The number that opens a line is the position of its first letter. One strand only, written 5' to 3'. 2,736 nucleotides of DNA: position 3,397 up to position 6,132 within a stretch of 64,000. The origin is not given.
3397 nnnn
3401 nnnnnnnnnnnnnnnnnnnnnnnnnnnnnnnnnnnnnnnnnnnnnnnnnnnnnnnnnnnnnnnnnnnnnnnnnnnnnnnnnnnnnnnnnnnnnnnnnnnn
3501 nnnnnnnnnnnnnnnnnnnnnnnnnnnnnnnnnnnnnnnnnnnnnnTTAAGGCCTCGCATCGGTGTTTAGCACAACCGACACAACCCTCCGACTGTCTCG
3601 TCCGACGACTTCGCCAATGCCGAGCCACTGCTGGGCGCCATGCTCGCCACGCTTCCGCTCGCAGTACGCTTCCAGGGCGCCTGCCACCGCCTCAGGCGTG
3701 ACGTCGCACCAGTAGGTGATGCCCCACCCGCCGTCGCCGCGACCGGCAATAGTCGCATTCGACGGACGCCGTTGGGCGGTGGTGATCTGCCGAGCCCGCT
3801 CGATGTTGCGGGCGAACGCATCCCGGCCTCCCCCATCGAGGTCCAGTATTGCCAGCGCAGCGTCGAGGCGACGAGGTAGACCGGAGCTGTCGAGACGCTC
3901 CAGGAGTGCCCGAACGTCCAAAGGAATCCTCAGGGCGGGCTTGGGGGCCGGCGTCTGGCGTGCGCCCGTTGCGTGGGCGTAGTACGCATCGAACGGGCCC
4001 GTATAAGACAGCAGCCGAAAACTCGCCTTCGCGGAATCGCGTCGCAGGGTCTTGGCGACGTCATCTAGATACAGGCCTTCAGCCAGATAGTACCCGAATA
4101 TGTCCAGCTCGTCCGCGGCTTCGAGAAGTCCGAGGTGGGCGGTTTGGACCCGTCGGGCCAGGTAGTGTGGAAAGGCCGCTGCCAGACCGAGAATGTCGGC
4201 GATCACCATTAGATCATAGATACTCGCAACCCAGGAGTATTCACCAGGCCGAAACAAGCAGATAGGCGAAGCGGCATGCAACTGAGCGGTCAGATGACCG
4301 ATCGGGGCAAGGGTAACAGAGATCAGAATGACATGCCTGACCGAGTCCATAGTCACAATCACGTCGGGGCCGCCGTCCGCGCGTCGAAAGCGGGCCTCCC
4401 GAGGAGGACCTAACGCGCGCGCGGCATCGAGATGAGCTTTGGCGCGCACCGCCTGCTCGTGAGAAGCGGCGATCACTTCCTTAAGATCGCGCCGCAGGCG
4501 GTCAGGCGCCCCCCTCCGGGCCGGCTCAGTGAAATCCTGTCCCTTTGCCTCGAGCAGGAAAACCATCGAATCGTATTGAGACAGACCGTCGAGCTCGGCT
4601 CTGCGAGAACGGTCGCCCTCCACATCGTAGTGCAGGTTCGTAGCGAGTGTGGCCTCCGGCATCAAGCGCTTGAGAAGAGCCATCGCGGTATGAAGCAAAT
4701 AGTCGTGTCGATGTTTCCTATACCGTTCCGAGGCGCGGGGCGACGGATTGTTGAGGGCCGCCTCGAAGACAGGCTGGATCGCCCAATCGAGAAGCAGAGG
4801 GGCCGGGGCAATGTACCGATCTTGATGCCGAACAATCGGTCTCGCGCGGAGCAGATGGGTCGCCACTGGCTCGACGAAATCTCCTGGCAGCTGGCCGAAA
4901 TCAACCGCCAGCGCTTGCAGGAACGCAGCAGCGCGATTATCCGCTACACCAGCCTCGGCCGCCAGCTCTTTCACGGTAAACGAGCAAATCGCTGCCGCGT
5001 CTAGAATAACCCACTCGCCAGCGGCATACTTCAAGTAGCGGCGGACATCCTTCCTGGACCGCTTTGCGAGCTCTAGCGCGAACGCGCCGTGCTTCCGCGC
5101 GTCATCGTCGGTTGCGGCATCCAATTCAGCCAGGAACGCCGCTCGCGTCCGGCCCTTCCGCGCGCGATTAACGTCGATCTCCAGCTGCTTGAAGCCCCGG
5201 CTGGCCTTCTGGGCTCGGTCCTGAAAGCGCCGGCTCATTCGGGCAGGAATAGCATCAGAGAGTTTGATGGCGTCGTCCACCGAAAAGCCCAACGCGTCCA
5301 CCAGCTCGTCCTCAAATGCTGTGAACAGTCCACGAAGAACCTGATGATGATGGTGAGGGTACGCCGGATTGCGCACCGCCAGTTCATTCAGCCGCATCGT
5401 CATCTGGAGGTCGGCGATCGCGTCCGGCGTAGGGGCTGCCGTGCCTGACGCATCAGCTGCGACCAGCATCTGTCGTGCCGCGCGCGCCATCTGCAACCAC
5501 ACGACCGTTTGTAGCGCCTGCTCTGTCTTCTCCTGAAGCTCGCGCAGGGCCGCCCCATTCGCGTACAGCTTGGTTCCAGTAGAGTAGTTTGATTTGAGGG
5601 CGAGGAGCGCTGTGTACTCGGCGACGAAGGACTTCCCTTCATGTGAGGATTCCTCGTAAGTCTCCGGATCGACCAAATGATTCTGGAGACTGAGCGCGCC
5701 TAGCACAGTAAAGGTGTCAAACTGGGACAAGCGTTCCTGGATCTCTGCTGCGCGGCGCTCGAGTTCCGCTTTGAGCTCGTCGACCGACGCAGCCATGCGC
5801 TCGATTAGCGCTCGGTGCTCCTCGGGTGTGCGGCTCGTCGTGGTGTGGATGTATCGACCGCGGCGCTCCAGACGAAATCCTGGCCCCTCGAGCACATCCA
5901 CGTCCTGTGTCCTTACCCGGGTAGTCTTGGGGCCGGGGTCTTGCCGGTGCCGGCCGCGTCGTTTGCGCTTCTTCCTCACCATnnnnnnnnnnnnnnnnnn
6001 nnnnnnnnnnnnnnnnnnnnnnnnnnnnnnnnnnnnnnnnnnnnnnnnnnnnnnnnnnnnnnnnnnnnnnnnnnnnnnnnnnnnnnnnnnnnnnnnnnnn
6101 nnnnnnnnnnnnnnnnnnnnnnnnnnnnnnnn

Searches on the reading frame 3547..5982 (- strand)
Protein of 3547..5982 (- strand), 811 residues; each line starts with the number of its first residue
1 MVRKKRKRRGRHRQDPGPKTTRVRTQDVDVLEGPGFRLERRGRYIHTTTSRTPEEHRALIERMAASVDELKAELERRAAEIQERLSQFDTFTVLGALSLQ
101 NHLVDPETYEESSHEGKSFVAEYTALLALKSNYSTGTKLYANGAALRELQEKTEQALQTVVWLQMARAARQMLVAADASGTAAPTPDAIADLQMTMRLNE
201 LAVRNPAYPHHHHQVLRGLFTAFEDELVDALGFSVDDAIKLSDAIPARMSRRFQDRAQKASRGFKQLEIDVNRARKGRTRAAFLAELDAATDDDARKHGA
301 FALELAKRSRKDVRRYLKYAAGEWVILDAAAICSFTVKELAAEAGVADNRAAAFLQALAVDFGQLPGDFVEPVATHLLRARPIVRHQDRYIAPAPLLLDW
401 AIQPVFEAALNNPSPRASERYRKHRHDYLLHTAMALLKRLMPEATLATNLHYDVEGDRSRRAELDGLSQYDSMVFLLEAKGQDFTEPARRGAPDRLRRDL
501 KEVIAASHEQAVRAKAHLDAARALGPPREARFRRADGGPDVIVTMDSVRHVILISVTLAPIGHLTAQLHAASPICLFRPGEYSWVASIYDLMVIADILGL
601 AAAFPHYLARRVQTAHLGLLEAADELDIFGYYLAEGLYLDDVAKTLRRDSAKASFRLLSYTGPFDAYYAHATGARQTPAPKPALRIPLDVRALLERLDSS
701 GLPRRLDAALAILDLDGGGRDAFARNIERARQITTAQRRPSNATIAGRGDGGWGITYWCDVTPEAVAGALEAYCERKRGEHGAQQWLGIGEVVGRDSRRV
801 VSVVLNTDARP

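Call 4: search_protein_families(library=pfam, proteins=[window:3547-5982:-], max_evalue=1)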
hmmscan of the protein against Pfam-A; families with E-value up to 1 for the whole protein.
window:3547-5982:- (811 aa): 0 families

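Call 5: search_protein_families(library=padloc, proteins=[window:3547-5982:-], max_evalue=1)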
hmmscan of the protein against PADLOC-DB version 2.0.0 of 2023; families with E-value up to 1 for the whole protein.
window:3547-5982:- (811 aa): 0 families

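Call 6: search_protein_families(library=ncbifam, proteins=[window:3547-5982:-], max_evalue=1)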
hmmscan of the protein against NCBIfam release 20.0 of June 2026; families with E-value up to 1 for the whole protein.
window:3547-5982:- (811 aa): 3 families
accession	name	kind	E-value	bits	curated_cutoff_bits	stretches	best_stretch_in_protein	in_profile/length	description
NF004858.0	PRK06213.1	equivalog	0.03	14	171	1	250-298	180-228/230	crotonase/enoyl-CoA hydratase family protein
NF038231.1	MBL_Geo_Pelo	equivalog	0.15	11.6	360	1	420-460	193-233/250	GPMC system MBL fold metallohydrolase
TIGR02574.1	stabl_TIGR02574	hypoth_equivalog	0.41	10.7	31.9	0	66-83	30-47/65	putative addiction module component, TIGR02574 family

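Call 7: find_homologous_proteins(query=window:3547-5982:-)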
Query window:3547-5982:- (811 aa): 23 proteins with E <= 0.001 among 8000 candidates.
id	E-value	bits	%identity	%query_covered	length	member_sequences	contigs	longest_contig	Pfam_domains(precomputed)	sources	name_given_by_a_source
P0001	0.0e+0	1733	100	97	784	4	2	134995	-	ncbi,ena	ncbi:MAG TPA: hypothetical protein VIV88_09665 [Gemmatimonadales bacterium]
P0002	0.0e+0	1074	64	96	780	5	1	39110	-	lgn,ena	-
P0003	1.0e-278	945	56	99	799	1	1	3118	-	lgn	-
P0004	5.8e-276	936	57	95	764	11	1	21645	-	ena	-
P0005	9.6e-275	932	56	98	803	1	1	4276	-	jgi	jgi:hypothetical protein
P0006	2.6e-263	894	53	99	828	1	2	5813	-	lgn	-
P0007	9.0e-257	873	52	99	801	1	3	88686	-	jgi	jgi:hypothetical protein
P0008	1.3e-256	872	51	99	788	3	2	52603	-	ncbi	-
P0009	6.5e-251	853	51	99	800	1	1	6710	-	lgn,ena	-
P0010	9.8e-247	839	51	99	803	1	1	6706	-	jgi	jgi:hypothetical protein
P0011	4.3e-241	821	49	97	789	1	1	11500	-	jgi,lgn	jgi:hypothetical protein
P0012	1.5e-239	816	51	98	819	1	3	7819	-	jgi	jgi:hypothetical protein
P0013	4.2e-235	801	48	99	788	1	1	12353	-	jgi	jgi:hypothetical protein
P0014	9.8e-230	783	49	97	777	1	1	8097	-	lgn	-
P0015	5.0e-220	751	46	96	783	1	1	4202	-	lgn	-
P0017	7.1e-160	552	38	93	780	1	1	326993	-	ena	-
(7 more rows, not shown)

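Call 11: find_related_loci(query=A1, collection=genome_contigs, flank=10000)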
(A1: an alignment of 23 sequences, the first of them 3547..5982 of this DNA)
Query A1 (811 aa) in genome_contigs; peptide patterns used: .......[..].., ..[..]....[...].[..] (x = any residue, [..] = any of these).
84 stretches matched a pattern; 38 encode a relative of the query (tblastn E <= 1e-3); 37 distinct loci.
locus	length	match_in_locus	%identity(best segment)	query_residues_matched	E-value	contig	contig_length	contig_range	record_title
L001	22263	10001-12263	49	26-795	0e+0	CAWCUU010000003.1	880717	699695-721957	MAG: uncultured Gemmatimonadales bacterium isolate MFD01721.bin.1.82 genome assembly, contig: contig_16661, whole genome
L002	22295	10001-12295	46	26-806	0e+0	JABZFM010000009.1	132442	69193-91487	MAG: Desulfobacteraceae bacterium isolate Grevelingen_8MPa_metabat2.60 scaffold_130, whole genome shotgun sequence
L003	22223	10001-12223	35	28-807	9e-136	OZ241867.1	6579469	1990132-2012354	MAG: Candidatus Latescibacterota bacterium isolate 402c3f40-99c9-4ff8-b352-fabea084b2f7 genome assembly, chromosome: 1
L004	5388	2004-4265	35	25-809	4e-134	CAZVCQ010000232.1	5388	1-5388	MAG TPA_asm: uncultured bacterium isolate SRP178699_co1_229 genome assembly, contig: NODE_22533_length_5388_cov_7.966810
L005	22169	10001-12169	36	27-789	8e-132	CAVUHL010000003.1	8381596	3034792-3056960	MAG: uncultured Holophagales bacterium isolate MFD01916.bin.1.17 genome assembly, contig: contig_1998, whole genome shot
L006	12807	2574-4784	33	30-793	5e-128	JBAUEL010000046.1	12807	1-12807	MAG: Dehalococcoidia bacterium isolate MFD13097_ilm_asm_bin20 k127_54512, whole genome shotgun sequence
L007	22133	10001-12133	29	29-758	1e-94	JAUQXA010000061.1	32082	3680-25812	MAG: Anaerolineales bacterium isolate BIN17 contig_239661, whole genome shotgun sequence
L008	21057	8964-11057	29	29-744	3e-93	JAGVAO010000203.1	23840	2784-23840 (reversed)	MAG: Anaerolineales bacterium isolate DeMMO6_11 c_000000045451, whole genome shotgun sequence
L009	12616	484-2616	29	29-758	2e-86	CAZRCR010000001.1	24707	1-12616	MAG TPA_asm: uncultured Anaerolinea sp. isolate binchicken_co20_368 genome assembly, contig: NODE_4136_length_24707_cov_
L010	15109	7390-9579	29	29-790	3e-85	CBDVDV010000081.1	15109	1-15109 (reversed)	MAG TPA_asm: uncultured bacterium isolate SRR22302347_binner12_Refined_84 genome assembly, contig: ERZ25073594.1241, who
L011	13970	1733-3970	29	24-797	7e-81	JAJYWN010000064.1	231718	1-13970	MAG: Bacillota bacterium isolate FK3.bin120 NODE_44_length_231718_cov_1.820416, whole genome shotgun sequence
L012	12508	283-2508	27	35-792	3e-80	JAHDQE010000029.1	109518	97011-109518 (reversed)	MAG: Ornatilinea sp. isolate SM3-B12.1 k141_72762, whole genome shotgun sequence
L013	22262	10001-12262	28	24-806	3e-77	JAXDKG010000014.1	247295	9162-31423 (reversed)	MAG: Acidobacteriota bacterium isolate BP_59 scaffold_2571307, whole genome shotgun sequence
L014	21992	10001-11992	35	27-790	5e-74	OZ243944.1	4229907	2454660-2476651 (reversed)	MAG: Chloroflexota bacterium isolate c2a6a117-7fdc-414d-9db2-dee508dba2e6 genome assembly, chromosome: 1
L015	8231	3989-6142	29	52-794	6e-72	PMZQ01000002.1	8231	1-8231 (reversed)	MAG: Actinomycetota bacterium isolate fen_549 73.20110800_E3D.70_contig_117997, whole genome shotgun sequence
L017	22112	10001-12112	27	4-756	2e-66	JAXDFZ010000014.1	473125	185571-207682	MAG: Blastocatellia bacterium isolate BP_49 scaffold_3458501, whole genome shotgun sequence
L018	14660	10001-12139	26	8-765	2e-64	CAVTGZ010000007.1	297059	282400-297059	MAG: uncultured Acidobacteriota bacterium isolate MFD06085.bin.2.31 genome assembly, contig: contig_45545, whole genome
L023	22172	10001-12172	27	38-801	2e-59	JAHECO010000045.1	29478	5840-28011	MAG: Candidatus Kryptoniota bacterium isolate Ww171 NODE_2615_length_29478_cov_5.109003, whole genome shotgun sequence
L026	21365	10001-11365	26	334-793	6e-46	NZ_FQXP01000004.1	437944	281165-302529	Clostridium collagenovorans DSM 3089, whole genome shotgun sequence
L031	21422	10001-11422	23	180-697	5e-21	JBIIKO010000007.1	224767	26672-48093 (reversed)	MAG: Luteolibacter sp. isolate ME2001-11-26pf_3300042887_group1_bin237 Rohwer_bin2708_scaffold_12_c1, whole genome shotg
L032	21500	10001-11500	25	166-682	9e-21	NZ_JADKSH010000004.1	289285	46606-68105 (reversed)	Microbacterium sp. VKM Ac-2870 n4, whole genome shotgun sequence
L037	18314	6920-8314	25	192-697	3e-29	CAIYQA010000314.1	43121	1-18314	MAG: uncultured Spartobacteria bacterium isolate MJ-time_bin-8667 genome assembly, contig: bin-8667:314/532, whole genom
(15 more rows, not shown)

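Call 17: find_encoding_contigs(protein=P0002, flank=10000, max_places=3)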
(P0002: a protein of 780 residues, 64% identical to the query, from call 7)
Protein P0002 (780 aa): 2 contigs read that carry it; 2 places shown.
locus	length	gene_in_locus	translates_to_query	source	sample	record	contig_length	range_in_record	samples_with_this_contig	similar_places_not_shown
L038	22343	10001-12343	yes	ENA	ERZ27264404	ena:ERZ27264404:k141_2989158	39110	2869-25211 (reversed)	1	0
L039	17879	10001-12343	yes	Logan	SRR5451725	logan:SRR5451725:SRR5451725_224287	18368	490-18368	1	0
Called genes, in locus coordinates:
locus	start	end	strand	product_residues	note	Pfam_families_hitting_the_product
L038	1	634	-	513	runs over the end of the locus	PF05157:MshEN (weak), PF00437:T2SSE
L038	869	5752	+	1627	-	PF05593:RHS_repeat (weak), PF25023:TEN_YD-shell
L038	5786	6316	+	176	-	-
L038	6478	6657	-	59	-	-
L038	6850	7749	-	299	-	PF00158:Sigma54_activat, PF14532:Sigma54_activ_2, PF07728:AAA_5, PF25601:AAA_lid_14, PF02954:HTH_8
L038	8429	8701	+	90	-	-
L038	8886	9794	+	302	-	-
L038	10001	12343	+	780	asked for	-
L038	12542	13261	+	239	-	-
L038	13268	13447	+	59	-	-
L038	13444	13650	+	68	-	-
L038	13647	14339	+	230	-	PF13643:DUF4145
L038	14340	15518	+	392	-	-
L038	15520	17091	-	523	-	-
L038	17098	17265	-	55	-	-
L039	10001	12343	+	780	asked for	-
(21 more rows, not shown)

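Call 18: find_encoding_contigs(protein=P0004, flank=10000, max_places=3)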
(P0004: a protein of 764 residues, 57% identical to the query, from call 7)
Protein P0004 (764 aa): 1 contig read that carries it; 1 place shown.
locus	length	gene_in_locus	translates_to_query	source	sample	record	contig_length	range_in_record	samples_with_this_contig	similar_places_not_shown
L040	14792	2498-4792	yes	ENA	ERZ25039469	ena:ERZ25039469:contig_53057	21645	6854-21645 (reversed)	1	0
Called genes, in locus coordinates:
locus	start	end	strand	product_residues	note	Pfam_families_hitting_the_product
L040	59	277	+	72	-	-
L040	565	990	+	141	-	-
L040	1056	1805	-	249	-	PF02371:Transposase_20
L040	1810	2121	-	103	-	-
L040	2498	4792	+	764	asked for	-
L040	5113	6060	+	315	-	PF01548:DEDD_Tnp_IS110, PF02371:Transposase_20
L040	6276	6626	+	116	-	-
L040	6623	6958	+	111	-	-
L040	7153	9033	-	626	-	PF19936:DUF6399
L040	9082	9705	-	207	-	PF13358:DDE_3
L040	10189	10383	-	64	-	-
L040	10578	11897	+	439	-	PF01935:DUF87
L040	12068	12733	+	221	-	-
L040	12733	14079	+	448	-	PF09376:NurA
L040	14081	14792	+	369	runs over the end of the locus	PF01555:N6_N4_Mtase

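Call 25: predict_structure(alignment_id=A1)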
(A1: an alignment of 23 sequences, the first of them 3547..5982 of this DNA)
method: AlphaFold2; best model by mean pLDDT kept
length: 811 residues; sequences in the alignment: 23
mean_pLDDT: 86.9   pTM: 0.86
mean pLDDT of the five models: 86.9, 86.8, 85.1, 84.2, 83.7
residues with pLDDT >= 90: 465; 70-90: 286; 50-70: 28; < 50: 32
segments of 3 or more residues with pLDDT < 50: 1-26, 111-116
pLDDT, mean of each block of 10 residues (from residue 1): 35 38 52 84 81 90 95 96 95 93 69 56 94 91 91 92 91 90 82 83 81 96 95 97 93 91 91 88 90 90 93 90 90 96 98 97 91 84 95 90 93 84 94 97 95 83 95 95 80 85 91 93 84 93 91 93 85 83 93 95 95 87 91 86 66 78 90 88 92 91 89 90 94 91 86 90 84 91 90 70 73 58
secondary structure, 60 per line:
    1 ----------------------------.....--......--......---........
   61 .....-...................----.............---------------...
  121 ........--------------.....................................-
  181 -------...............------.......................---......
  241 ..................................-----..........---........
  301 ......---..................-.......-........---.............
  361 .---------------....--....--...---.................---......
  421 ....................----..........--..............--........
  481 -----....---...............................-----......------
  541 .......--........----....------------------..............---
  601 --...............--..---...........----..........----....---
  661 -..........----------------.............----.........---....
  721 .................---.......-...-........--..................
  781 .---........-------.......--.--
elements in order (helices of 4 or more, strands of 3 or more residues): E29-33 E36-41 E44-49 H53-65 H67-85 H90-102 H118-128 H143-179 H188-202 H209-231 H235-274 H280-289 H293-306 H310-327 H329-333 H337-344 H348-358 E359-361 H377-380 E383-386 E389-391 H395-411 H415-440 E445-454 E457-470 E473-480 H486-489 H493-523 E529-534 E541-544 E550-557 H562-565 E584-587 H588-597 H603-617 H625-635 H640-649 E654-657 H662-671 H688-700 H705-713 H717-737 E741-747 E753-760 H763-781 E785-792 E800-806
